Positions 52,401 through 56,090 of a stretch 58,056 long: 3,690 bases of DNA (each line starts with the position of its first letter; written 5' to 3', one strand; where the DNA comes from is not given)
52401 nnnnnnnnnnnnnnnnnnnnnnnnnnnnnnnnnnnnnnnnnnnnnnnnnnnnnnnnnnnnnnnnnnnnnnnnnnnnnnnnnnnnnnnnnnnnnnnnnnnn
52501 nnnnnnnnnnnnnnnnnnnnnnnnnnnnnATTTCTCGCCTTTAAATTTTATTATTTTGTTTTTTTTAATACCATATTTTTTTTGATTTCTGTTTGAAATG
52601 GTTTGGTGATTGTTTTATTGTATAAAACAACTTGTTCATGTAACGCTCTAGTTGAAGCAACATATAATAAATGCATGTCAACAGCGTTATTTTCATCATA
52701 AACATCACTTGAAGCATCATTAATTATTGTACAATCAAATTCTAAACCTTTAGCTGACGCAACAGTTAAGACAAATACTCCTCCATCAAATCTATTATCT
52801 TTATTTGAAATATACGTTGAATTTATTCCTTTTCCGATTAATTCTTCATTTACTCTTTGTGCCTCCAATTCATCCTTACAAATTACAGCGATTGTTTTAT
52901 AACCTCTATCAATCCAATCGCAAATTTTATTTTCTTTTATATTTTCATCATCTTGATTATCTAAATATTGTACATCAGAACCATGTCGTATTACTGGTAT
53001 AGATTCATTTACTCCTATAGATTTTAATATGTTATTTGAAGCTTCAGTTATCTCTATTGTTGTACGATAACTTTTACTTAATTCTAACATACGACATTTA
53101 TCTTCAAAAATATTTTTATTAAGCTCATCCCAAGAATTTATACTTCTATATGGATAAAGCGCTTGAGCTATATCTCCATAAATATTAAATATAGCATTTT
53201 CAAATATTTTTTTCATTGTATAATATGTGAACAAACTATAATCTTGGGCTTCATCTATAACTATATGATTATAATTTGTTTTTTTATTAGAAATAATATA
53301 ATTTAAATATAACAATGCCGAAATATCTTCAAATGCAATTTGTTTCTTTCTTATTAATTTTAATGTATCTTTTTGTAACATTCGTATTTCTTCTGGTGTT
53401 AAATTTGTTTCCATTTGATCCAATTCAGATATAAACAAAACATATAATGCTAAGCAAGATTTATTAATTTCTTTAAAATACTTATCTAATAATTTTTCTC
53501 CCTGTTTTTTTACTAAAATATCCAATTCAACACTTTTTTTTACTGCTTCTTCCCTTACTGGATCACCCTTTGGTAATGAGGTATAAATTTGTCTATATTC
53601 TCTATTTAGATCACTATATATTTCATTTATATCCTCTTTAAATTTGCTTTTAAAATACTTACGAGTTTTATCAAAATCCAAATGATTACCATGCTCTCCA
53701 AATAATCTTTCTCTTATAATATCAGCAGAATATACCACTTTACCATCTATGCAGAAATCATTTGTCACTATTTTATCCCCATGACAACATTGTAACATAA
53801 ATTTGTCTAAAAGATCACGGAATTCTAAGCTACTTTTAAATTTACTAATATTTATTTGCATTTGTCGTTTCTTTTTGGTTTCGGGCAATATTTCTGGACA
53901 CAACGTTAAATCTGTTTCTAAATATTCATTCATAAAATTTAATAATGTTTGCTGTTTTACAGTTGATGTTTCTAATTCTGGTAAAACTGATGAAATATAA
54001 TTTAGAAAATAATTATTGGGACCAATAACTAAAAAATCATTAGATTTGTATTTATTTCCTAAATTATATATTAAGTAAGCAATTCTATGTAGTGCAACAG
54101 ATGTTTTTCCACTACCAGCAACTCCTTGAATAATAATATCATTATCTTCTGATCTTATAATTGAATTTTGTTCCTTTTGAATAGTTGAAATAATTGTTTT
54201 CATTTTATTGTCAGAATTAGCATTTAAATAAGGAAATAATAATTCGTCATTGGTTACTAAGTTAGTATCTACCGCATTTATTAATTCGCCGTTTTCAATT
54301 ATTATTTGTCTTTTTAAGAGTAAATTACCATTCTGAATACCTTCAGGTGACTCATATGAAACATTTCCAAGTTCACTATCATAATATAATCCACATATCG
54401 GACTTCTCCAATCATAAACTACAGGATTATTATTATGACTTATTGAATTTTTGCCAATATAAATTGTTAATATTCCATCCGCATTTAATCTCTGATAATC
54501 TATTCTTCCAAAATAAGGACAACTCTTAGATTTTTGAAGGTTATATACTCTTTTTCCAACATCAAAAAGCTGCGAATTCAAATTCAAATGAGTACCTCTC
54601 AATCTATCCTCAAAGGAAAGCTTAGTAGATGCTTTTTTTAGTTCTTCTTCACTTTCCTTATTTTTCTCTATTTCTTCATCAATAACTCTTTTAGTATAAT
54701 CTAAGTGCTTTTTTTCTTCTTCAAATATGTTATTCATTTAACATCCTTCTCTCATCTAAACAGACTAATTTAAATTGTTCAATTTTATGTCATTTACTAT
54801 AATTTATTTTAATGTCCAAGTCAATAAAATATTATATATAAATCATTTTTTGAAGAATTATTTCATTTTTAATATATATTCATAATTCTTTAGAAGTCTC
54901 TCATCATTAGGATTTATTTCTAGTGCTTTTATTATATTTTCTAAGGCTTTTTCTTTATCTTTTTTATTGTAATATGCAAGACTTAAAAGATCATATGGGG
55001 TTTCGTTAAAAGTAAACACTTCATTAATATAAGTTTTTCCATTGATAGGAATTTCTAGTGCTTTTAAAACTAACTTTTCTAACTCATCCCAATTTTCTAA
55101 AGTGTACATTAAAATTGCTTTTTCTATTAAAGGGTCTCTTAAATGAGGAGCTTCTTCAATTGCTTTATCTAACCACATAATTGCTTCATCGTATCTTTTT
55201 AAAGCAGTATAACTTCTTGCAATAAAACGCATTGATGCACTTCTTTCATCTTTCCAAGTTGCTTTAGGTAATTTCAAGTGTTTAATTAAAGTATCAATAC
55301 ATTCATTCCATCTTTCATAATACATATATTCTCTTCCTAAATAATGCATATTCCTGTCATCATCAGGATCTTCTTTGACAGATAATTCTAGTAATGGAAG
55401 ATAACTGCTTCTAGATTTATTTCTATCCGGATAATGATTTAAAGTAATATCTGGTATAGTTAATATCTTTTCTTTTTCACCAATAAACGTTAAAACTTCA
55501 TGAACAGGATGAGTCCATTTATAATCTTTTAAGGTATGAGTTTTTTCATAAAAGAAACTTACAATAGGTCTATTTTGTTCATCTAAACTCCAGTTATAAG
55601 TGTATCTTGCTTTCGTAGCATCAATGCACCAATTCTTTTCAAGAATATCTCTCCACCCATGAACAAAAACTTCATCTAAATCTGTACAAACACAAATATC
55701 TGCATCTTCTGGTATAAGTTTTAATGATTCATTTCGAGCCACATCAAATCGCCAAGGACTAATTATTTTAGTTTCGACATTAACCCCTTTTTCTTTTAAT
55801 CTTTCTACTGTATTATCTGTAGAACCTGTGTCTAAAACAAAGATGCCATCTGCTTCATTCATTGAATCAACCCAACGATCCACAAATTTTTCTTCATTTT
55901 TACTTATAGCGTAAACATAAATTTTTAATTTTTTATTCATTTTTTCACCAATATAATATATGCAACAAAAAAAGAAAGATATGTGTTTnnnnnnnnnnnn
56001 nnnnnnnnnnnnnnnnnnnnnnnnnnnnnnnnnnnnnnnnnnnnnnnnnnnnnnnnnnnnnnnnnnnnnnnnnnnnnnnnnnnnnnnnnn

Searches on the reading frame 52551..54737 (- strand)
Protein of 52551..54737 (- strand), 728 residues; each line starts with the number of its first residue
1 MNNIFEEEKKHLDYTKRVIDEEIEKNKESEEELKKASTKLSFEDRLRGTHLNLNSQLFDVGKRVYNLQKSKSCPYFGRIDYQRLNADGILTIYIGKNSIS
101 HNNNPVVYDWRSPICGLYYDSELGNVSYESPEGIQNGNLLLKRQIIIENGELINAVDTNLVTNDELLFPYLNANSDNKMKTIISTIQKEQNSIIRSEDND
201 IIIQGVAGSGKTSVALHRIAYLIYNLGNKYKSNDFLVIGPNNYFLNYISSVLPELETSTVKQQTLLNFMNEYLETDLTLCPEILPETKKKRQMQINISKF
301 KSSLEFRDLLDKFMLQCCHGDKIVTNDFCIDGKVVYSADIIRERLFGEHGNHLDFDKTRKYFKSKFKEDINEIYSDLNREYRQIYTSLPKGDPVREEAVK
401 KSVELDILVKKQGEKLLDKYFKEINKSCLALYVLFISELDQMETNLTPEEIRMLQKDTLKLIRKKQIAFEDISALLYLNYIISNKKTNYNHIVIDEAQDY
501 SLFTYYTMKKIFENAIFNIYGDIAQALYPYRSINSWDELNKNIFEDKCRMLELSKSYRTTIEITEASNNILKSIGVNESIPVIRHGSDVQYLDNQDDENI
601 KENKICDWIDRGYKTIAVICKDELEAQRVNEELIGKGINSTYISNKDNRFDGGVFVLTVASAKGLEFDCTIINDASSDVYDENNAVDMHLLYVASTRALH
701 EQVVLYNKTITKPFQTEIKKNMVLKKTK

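Call 3: search_protein_families(library=pfam, proteins=[window:52551-54737:-], max_evalue=0.01)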
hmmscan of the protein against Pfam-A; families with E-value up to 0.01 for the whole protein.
window:52551-54737:- (728 aa): 8 families
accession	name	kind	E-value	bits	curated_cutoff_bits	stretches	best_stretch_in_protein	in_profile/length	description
PF00580.27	UvrD-helicase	-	2.6e-10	40.9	23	1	187-532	2-257/271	UvrD/REP helicase N-terminal domain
PF13538.12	UvrD_C_2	-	1.5e-08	34.8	27.4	1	654-703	2-50/52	UvrD-like helicase C-terminal domain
PF13245.12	AAA_19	-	1.4e-06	28.9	25.1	1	196-528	9-131/134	AAA domain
PF13361.12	UvrD_C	-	2.9e-06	27.4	25.6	1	652-707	285-348/350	UvrD-like helicase C-terminal domain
PF00270.35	DEAD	-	1e-05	25.8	26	1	186-245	3-58/167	DEAD/DEAH box helicase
PF01443.25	Viral_helicase1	-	4e-05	24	21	0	632-700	178-222/228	Viral superfamily 1 RNA helicase core domain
PF09848.15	SLFN-g3_helicase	-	0.0029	17.4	24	0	201-237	4-38/354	Schlafen group 3, DNA/RNA helicase domain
PF04851.21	ResIII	-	0.0066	16.8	22.5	0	187-245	20-66/164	Type III restriction enzyme, res subunit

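Call 6: search_protein_families(library=ncbifam, proteins=[window:52551-54737:-], max_evalue=0.01)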
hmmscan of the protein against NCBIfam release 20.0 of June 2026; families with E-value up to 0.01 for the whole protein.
window:52551-54737:- (728 aa): 9 families
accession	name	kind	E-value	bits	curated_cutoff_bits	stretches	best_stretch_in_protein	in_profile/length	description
NF041464.1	HelD_BACSU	equivalog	8.8e-120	400.9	419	1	61-721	86-777/779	RNA polymerase recycling motor HelD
NF041258.1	motor_HelR_2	exception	1.5e-42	145.8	1100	2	36-270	24-256/713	RNA polymerase recycling motor ATPase HelR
NF041254.1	motor_HelR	exception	8.1e-40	136.8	750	2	6-272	17-275/706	RNA polymerase recycling motor ATPase HelR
NF041465.1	HelD_MYCSM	equivalog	1.1e-35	122.9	1051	2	60-261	56-252/719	RNA polymerase recycling motor HelD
TIGR01073.1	pcrA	equivalog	8.6e-12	44.2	911.2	2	481-636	202-367/725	DNA helicase PcrA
NF008743.0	PRK11773.1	equivalog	9.8e-12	44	965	2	480-572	205-298/720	DNA helicase II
TIGR01075.1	uvrD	equivalog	1.1e-10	40.5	1144.45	1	480-573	200-294/715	DNA helicase II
TIGR00609.1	recB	equivalog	2.5e-07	29.2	696.05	0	677-713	783-819/1175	exodeoxyribonuclease V subunit beta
NF008276.0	PRK11054.1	equivalog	3.7e-07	29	543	1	188-225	199-236/684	DNA helicase IV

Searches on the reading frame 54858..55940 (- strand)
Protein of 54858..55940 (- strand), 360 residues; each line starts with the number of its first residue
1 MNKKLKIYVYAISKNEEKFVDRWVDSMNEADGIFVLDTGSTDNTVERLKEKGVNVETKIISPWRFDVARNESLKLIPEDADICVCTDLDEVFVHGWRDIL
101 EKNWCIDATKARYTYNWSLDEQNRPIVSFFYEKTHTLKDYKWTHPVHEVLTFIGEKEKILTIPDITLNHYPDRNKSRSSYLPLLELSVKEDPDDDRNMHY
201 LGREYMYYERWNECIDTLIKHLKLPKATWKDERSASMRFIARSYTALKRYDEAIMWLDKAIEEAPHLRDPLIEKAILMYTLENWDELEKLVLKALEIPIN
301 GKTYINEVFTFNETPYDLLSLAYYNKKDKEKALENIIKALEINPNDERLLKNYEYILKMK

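Call 3: search_protein_families(library=pfam, proteins=[window:54858-55940:-], max_evalue=0.01)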
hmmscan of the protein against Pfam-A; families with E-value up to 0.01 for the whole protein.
window:54858-55940:- (360 aa): 15 families
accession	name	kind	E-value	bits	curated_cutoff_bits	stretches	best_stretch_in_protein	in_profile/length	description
PF13181.12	TPR_8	-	1.8e-10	40.6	25.7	2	316-346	4-34/34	Tetratricopeptide repeat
PF07719.23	TPR_2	-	6.5e-10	38.8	27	1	316-346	4-34/34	Tetratricopeptide repeat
PF00515.34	TPR_1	-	1.4e-09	37.8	27.8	2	321-346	9-34/34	Tetratricopeptide repeat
PF13428.12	TPR_14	-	2.2e-06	28.2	23.5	0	240-276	7-43/44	Tetratricopeptide repeat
PF13424.12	TPR_12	-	7.9e-06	26.4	30.1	0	234-262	45-73/77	Tetratricopeptide repeat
PF12895.13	ANAPC3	-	1.5e-05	25.6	27.2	1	183-260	11-82/82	Anaphase-promoting complex, cyclosome, subunit 3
PF13374.12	TPR_10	-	0.00014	22.2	27.5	0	235-262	3-30/42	Tetratricopeptide repeat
PF13704.12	Glyco_tranf_2_4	-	0.00031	21.6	27.5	1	14-93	1-85/98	Glycosyl transferase family 2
PF00535.33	Glycos_transf_2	-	0.00037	20.9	23.3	1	12-96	5-95/168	Glycosyl transferase family 2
PF14559.12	TPR_19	-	0.00099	19.8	25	0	246-288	3-45/68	Tetratricopeptide repeat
PF13176.12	TPR_7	-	0.0017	18.7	27.9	0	238-270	3-35/36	Tetratricopeptide repeat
PF23558.1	TPR_P4H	-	0.0027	18.2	27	0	316-357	45-89/91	Prolyl 4-hydroxylase peptide-substrate-binding domain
PF13414.12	TPR_11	-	0.0034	17.5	26.8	0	242-262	2-22/42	TPR repeat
PF23557.1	TPR_leprecan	-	0.0035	17.2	27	1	310-355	260-305/310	Leprecan family TPR-like repeat region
PF12569.14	NatA_aux_su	-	0.0035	16.8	33.3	0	237-279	195-237/515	N-terminal acetyltransferase A, auxiliary subunit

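Call 6: search_protein_families(library=ncbifam, proteins=[window:54858-55940:-], max_evalue=0.01)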
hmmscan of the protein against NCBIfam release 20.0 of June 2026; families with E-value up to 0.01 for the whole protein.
window:54858-55940:- (360 aa): 8 families
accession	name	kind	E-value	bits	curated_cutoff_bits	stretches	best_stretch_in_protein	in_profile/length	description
NF040959.1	MamA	equivalog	3.6e-09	36.4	200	2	180-268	56-139/204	magnetosome protein MamA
NF047558.1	TPR_END_plus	domain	4.8e-08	32.8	32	1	240-269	5-34/56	TPR end-of-group domain-containing protein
TIGR02917.1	PEP_TPR_lipo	equivalog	4.2e-05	21.6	312.2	0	316-346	468-498/899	XrtA/PEP-CTERM system TPR-repeat protein PrsT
TIGR02521.1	type_IV_pilW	equivalog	6e-05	22.7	154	0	319-348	37-66/234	type IV pilus biogenesis/stability protein PilW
NF033762.1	social_mot_Tgl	equivalog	0.00026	20.4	225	1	245-353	77-176/252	social motility TPR repeat lipoprotein Tgl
NF047507.1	TPR_BatC_Lepto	exception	0.00042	19.8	175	1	322-359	105-142/214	TPR repeat-containing protein BatC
NF041522.1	TPR_sll0314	equivalog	0.0019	17.5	225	0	237-266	183-212/275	Sll0314/Alr1548 family TPR repeat-containing protein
NF002725.1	PRK02603.1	equivalog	0.0044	17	143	0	319-358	78-117/173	photosystem I assembly protein Ycf3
